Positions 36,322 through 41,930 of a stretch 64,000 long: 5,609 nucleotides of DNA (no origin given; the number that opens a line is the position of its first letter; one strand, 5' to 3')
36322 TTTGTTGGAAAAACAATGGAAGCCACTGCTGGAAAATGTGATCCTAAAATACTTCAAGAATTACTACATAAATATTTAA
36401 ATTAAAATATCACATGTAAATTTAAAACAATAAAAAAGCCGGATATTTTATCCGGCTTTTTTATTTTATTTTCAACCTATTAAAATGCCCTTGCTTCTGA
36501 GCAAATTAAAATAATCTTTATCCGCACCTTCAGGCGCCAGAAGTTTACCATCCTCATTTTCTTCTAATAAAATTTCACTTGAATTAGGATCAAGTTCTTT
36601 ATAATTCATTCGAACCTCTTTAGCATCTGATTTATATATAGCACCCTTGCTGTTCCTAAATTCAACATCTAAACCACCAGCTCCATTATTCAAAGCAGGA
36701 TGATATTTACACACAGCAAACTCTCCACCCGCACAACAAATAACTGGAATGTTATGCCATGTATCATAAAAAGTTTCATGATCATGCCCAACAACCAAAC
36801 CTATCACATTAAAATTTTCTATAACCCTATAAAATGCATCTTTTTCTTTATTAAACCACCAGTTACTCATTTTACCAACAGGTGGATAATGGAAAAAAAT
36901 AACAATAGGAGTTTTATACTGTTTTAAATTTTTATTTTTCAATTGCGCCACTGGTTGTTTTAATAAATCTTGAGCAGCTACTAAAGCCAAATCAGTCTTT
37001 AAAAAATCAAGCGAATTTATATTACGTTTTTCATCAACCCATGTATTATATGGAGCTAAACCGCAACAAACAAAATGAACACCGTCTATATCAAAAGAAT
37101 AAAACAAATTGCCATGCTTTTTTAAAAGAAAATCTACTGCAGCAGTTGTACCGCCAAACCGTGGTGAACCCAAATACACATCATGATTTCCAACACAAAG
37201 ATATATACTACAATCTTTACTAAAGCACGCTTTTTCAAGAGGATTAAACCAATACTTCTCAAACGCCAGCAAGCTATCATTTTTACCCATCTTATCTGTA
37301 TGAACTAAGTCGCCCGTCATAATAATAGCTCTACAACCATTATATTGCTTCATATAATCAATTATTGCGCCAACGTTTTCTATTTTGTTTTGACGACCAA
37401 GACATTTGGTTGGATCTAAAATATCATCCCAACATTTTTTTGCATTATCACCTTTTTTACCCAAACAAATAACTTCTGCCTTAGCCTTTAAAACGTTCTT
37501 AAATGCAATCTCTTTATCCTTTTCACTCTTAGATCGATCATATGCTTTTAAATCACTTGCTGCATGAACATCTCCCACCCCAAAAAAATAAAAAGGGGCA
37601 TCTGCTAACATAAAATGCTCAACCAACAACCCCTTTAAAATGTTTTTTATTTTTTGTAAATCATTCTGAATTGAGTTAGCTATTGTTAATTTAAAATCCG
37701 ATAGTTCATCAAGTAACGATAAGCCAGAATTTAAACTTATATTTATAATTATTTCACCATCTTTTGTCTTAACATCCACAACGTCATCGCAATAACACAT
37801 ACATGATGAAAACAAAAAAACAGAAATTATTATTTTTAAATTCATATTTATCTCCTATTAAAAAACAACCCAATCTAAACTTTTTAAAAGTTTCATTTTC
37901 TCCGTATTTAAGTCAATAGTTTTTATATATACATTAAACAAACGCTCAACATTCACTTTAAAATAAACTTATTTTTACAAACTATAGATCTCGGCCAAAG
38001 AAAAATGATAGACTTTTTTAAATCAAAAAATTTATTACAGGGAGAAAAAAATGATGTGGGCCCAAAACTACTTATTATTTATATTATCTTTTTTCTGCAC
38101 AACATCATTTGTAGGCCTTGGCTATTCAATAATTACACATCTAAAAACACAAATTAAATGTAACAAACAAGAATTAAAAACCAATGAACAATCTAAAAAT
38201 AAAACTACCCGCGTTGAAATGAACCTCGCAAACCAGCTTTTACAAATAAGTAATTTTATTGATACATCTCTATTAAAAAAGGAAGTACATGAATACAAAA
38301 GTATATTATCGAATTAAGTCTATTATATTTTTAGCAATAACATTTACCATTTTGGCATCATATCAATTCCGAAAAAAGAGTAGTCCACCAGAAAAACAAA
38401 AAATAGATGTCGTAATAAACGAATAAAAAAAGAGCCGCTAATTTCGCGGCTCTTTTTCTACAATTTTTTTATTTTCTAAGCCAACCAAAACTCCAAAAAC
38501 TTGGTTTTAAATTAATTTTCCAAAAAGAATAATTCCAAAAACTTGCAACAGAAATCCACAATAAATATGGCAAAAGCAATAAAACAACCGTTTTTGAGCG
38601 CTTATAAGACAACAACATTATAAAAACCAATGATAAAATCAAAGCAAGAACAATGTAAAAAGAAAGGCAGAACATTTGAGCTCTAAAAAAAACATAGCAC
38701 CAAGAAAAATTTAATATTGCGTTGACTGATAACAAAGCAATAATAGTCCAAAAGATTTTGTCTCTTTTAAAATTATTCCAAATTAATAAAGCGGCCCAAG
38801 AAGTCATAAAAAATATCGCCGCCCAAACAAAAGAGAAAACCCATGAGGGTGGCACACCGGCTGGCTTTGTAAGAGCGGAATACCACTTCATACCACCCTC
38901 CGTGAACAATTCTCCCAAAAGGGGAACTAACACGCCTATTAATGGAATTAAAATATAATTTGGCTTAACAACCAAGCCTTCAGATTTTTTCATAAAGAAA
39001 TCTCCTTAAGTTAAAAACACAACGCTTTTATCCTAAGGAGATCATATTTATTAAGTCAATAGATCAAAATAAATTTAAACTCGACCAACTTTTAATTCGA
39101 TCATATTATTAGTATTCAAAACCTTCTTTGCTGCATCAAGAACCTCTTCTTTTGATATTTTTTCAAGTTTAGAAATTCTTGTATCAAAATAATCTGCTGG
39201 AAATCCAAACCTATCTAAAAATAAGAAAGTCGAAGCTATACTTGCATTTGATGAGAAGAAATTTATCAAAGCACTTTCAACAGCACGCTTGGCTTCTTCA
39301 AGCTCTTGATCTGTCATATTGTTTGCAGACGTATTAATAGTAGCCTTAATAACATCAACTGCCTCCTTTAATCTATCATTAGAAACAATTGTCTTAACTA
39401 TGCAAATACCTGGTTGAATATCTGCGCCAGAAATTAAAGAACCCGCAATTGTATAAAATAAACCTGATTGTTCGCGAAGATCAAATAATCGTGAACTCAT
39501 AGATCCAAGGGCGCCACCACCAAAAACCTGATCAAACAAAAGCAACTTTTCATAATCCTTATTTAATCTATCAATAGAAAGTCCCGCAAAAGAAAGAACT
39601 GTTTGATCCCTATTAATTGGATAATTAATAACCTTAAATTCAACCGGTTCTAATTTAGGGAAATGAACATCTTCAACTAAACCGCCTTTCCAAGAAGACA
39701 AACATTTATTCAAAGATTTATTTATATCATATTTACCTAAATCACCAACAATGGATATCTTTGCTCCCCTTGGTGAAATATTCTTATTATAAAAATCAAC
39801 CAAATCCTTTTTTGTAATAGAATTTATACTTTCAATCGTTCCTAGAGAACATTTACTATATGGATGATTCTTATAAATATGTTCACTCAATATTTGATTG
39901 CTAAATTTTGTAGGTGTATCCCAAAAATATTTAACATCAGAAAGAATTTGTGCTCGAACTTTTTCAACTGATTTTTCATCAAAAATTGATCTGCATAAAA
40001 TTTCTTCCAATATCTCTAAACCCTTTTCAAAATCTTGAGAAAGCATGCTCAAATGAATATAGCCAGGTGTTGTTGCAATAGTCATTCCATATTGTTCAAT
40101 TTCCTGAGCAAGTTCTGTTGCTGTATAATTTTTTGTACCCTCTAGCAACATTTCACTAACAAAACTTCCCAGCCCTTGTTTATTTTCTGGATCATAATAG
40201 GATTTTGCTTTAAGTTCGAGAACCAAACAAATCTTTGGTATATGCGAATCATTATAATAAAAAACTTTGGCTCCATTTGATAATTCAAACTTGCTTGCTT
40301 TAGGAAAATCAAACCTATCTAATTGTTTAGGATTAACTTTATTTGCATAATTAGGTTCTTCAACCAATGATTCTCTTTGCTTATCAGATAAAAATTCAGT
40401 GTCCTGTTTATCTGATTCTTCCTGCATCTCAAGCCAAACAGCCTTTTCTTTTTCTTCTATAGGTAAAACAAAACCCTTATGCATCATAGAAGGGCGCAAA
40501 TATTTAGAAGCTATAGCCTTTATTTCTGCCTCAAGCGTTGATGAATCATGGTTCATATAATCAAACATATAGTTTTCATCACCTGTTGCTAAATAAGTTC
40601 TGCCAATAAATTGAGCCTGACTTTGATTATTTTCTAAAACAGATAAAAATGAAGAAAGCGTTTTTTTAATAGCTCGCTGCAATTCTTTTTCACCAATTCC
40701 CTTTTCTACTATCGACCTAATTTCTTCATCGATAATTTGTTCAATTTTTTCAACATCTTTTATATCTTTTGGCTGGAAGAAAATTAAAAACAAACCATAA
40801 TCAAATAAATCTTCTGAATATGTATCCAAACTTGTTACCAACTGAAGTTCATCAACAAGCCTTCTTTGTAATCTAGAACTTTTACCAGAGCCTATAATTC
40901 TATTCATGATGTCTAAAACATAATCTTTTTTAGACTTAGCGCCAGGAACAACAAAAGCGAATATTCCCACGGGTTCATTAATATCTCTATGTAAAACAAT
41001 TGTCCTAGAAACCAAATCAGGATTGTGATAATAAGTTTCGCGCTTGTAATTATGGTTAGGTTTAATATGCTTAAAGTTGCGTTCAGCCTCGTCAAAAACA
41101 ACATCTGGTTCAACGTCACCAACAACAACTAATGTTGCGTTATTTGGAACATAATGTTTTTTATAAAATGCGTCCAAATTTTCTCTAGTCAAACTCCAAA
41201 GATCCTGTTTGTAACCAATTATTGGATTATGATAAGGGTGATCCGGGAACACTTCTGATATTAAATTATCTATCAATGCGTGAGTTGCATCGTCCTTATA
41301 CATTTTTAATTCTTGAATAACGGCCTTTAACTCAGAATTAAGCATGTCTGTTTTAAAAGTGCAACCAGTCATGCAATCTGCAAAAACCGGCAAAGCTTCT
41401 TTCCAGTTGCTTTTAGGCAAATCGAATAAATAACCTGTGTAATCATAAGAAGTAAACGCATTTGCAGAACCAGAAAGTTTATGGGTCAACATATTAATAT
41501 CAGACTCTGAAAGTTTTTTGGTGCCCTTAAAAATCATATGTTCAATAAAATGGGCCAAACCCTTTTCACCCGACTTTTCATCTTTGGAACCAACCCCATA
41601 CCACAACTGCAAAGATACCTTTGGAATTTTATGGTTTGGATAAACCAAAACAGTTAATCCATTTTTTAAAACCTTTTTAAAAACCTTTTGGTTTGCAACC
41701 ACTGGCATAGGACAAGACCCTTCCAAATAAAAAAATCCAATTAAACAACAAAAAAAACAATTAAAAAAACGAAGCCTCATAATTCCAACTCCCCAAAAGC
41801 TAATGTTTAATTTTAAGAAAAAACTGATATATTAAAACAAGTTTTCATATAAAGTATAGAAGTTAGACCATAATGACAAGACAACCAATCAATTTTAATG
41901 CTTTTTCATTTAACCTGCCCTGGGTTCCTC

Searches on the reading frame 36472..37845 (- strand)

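Call 79: search_protein_families(library=pfam, proteins=[window:36472-37845:-], max_evalue=0.00001)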
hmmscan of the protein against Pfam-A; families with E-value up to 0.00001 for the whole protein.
window:36472-37845:- (457 aa): 1 family
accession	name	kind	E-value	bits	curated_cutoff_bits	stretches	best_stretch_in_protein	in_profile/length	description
PF00149.33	Metallophos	-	1e-10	42.8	21.5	1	91-357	7-190/191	Calcineurin-like phosphoesterase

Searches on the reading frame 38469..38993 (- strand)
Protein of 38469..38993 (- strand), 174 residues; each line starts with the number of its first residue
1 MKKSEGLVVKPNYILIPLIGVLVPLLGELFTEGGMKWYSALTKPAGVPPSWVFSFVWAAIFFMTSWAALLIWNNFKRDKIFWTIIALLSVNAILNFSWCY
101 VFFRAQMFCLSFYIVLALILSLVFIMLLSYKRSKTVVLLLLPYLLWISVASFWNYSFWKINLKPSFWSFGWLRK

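Call 97: search_protein_families(library=pfam, proteins=[window:38469-38993:-], max_evalue=0.00001)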
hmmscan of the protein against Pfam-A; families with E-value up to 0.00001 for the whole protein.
window:38469-38993:- (174 aa): 1 family
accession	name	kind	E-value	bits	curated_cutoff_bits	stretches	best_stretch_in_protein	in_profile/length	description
PF03073.20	TspO_MBR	-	2.2e-28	99.3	24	1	17-158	5-144/145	TspO/MBR family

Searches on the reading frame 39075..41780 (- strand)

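Call 80: search_protein_families(library=pfam, proteins=[window:39075-41780:-], max_evalue=0.00001)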
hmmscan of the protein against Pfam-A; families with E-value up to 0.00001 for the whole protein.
window:39075-41780:- (901 aa): 2 families
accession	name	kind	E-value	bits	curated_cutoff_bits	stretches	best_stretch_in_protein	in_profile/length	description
PF05193.26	Peptidase_M16_C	-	8.2e-60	202.2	23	2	196-372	1-179/181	Peptidase M16 inactive domain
PF00675.25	Peptidase_M16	-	3.3e-47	160.5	22.3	2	47-189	5-147/149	Insulinase (Peptidase family M16)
